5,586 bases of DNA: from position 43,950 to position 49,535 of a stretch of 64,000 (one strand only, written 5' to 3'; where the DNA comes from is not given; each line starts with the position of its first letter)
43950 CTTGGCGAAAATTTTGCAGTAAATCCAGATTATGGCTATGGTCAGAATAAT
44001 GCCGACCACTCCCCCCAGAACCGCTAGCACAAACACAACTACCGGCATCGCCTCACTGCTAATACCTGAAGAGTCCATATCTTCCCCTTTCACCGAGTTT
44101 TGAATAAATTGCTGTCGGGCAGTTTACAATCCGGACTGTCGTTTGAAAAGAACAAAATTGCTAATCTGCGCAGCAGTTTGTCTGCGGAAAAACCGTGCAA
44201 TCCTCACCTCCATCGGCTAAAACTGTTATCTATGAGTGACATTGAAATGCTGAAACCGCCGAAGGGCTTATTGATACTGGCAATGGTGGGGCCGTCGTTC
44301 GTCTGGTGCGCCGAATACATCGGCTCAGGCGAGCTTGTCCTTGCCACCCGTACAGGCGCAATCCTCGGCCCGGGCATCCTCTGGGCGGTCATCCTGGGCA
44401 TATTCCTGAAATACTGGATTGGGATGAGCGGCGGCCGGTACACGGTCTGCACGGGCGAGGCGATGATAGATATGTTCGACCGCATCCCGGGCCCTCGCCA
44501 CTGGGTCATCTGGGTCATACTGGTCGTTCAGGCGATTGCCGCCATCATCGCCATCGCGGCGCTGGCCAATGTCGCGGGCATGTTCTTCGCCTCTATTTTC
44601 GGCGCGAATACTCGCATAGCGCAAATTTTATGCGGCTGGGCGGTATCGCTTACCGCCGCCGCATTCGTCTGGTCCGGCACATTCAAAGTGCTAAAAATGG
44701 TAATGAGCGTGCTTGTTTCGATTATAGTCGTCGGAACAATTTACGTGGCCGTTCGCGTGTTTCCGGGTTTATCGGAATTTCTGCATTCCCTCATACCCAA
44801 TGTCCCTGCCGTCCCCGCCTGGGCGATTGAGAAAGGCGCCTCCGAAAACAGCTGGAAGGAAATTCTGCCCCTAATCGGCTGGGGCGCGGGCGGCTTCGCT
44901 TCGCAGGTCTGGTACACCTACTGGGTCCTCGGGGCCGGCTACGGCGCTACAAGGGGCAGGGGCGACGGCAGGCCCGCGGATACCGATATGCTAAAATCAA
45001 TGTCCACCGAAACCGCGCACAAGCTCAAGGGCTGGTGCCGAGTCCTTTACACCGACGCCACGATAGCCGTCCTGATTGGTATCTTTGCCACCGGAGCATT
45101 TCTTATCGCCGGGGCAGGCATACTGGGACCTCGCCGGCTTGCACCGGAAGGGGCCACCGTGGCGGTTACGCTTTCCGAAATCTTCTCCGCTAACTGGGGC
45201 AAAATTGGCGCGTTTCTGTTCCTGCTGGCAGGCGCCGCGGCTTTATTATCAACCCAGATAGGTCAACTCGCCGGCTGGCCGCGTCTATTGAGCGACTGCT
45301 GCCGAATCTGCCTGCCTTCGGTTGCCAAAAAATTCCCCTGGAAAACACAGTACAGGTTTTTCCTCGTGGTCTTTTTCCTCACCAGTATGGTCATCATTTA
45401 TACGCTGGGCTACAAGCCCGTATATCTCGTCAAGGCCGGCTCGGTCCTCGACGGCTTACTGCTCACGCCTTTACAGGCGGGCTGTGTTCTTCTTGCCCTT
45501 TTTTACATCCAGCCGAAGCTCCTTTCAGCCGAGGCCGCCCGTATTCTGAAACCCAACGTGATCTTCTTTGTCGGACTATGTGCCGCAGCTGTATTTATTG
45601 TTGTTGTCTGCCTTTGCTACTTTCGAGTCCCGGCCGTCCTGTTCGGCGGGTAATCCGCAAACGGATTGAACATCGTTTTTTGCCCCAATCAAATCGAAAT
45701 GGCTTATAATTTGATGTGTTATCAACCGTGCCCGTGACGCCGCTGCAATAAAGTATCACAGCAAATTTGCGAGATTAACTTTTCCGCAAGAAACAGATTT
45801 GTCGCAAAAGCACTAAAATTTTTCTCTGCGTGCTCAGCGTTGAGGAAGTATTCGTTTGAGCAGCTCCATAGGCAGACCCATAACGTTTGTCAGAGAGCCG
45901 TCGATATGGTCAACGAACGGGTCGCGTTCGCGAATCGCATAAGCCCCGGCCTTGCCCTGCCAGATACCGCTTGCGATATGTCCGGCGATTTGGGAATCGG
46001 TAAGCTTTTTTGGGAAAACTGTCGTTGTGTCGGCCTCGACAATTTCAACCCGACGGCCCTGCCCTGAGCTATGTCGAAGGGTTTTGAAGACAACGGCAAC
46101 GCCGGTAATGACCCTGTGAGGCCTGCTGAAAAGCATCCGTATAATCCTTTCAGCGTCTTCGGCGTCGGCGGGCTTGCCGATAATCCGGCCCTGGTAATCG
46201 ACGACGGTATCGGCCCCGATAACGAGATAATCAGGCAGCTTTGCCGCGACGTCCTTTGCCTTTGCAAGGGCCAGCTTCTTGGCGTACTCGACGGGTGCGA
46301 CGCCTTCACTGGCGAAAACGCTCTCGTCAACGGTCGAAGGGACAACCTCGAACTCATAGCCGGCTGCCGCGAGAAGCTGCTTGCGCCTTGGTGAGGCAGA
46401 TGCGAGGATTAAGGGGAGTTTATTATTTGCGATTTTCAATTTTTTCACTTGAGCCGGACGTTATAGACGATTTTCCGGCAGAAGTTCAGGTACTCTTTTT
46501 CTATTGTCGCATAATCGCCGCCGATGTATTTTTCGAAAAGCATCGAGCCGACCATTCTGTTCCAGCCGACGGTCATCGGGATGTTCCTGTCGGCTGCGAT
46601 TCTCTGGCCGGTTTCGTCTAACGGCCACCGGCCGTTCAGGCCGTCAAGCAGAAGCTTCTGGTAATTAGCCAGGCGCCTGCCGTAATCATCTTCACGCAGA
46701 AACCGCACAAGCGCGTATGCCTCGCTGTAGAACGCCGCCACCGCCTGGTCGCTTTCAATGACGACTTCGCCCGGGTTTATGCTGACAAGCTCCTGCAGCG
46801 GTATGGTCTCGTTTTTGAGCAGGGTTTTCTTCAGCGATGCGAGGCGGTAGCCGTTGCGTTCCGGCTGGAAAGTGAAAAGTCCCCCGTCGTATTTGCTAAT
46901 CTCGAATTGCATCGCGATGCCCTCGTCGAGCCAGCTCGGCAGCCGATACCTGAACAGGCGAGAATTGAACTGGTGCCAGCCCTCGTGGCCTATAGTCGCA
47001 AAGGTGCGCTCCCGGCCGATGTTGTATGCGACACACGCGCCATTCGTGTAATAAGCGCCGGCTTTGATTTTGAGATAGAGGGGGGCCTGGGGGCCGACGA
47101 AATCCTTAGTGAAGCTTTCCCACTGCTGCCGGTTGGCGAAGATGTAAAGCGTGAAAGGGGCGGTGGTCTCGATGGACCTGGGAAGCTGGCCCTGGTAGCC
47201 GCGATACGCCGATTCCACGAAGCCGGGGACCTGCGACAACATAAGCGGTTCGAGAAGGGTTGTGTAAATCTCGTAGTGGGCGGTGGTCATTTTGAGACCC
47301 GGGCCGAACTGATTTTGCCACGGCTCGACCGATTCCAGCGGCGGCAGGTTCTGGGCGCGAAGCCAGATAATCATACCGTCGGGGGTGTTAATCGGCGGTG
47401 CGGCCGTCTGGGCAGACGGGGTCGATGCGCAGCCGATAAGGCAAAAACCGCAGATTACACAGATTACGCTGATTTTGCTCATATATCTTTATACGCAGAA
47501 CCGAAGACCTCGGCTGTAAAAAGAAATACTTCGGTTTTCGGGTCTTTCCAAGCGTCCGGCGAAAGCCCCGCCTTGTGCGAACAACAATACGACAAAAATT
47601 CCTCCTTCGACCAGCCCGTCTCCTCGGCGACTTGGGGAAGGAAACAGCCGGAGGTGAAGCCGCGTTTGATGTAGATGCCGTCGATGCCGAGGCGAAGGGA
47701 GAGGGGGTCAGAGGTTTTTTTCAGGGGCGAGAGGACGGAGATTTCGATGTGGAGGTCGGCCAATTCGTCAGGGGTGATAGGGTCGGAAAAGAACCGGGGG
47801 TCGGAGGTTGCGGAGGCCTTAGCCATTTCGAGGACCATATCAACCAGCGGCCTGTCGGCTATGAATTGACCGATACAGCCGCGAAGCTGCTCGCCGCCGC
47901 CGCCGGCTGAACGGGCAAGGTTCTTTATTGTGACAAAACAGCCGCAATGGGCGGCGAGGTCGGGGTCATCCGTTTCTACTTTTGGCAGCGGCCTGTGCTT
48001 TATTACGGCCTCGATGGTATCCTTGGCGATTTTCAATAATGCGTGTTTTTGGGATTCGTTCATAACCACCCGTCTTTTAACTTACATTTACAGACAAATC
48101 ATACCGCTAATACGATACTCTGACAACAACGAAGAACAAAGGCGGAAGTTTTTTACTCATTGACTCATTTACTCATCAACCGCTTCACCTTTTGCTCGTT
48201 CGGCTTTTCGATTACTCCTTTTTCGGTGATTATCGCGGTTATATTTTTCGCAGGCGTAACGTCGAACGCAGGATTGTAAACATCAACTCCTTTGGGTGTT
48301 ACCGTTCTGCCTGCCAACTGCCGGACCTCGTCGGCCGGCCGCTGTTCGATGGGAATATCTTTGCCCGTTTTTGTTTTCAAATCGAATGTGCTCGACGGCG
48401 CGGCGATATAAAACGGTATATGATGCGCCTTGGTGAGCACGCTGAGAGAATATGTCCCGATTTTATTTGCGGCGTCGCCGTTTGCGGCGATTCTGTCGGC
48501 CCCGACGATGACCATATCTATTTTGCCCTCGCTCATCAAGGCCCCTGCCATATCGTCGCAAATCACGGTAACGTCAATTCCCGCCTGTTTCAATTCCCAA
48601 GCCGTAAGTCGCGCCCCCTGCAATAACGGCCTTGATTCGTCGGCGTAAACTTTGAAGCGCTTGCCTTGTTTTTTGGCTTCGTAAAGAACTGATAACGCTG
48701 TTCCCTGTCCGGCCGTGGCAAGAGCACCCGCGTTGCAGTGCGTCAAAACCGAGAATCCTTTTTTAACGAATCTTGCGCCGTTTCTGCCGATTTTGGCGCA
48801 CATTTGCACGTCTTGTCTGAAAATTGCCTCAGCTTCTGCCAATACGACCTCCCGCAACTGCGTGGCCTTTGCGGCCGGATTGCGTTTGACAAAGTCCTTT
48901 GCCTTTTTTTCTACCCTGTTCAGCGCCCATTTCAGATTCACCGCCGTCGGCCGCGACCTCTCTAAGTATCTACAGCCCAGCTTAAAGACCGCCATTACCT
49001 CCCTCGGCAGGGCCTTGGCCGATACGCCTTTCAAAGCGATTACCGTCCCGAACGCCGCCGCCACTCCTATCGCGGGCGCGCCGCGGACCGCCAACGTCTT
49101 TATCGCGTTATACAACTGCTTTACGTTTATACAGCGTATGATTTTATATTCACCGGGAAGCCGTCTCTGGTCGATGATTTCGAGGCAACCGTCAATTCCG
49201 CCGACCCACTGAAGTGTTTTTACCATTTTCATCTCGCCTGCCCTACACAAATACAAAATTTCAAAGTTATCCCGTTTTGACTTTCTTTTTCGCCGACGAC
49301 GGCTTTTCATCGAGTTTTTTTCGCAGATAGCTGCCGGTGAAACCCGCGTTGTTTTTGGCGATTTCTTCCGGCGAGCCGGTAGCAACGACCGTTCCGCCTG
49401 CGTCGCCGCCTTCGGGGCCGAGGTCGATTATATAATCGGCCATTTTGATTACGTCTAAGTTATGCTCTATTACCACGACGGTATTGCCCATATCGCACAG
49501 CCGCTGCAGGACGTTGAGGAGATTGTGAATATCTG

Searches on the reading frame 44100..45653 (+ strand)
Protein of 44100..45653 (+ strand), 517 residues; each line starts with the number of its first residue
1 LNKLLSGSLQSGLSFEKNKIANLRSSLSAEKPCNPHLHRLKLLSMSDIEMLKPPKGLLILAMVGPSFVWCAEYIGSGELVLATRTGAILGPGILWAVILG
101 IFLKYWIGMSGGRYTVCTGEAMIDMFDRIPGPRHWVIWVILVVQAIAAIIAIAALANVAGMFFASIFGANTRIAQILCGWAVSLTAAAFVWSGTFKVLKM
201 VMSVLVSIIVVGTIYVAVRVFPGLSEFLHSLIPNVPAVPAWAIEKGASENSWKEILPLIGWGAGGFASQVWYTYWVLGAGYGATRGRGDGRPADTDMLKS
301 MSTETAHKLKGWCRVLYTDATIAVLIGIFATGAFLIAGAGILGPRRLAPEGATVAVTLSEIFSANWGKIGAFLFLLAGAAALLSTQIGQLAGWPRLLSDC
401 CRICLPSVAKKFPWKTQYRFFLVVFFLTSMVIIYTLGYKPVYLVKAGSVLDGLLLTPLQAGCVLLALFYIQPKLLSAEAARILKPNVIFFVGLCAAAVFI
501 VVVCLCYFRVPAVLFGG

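Call 12: search_protein_families(library=pfam, proteins=[window:44100-45653:+], max_evalue=0.001)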
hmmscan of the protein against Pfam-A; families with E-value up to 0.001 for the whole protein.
window:44100-45653:+ (517 aa): 1 family
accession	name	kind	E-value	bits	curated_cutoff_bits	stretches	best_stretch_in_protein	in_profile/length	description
PF01566.24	Nramp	-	1.6e-05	24.6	29.8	1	84-237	6-156/357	Natural resistance-associated macrophage protein-like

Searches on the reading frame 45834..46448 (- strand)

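Call 12: search_protein_families(library=pfam, proteins=[window:45834-46448:-], max_evalue=0.001)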
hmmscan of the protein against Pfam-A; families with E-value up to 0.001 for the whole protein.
window:45834-46448:- (204 aa): 1 family
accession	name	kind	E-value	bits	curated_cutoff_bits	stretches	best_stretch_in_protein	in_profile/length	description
PF02545.19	Maf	-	1.5e-50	171.9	27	1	12-202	1-185/187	Maf-like protein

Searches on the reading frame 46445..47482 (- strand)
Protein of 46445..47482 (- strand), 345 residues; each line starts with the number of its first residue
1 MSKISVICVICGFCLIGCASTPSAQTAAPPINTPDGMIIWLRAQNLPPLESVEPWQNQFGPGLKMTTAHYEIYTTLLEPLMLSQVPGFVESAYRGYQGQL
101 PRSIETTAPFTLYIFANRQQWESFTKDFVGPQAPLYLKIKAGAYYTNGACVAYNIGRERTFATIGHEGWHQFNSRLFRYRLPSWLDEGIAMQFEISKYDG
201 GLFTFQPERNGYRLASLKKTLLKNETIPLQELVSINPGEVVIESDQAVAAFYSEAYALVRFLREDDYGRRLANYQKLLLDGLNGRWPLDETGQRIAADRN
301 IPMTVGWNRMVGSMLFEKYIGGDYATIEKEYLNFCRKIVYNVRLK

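Call 12: search_protein_families(library=pfam, proteins=[window:46445-47482:-], max_evalue=0.001)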
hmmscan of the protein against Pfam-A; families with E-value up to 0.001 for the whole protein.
window:46445-47482:- (345 aa): 1 family
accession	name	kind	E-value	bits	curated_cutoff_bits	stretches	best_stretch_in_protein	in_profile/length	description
PF07607.17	DUF1570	-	0.00014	22.6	22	1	161-269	2-114/129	Protein of unknown function (DUF1570)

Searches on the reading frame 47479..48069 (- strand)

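Call 12: search_protein_families(library=pfam, proteins=[window:47479-48069:-], max_evalue=0.001)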
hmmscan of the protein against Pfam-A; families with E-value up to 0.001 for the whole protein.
window:47479-48069:- (196 aa): 1 family
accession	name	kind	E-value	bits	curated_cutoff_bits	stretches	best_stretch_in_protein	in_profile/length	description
PF01871.22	AMMECR1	-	6.6e-50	169.3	25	1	12-189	1-168/168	AMMECR1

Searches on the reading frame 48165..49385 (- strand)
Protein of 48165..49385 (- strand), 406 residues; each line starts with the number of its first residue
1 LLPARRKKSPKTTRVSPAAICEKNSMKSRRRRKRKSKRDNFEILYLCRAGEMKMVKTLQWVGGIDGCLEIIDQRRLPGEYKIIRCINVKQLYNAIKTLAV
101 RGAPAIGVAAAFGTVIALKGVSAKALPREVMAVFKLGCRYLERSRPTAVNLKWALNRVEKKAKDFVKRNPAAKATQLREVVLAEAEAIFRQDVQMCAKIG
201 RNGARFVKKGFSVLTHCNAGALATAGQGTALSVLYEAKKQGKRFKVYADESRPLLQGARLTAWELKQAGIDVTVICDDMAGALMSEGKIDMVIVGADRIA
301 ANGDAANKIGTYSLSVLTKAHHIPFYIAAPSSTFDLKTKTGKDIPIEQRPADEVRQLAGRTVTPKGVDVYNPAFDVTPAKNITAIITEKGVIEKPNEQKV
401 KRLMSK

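Call 12: search_protein_families(library=pfam, proteins=[window:48165-49385:-], max_evalue=0.001)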
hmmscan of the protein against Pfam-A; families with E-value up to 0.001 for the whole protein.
window:48165-49385:- (406 aa): 1 family
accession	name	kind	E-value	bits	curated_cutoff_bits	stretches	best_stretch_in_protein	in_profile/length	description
PF01008.23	IF-2B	-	1.1e-87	294.2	22.4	1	100-393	2-279/280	Initiation factor 2 subunit family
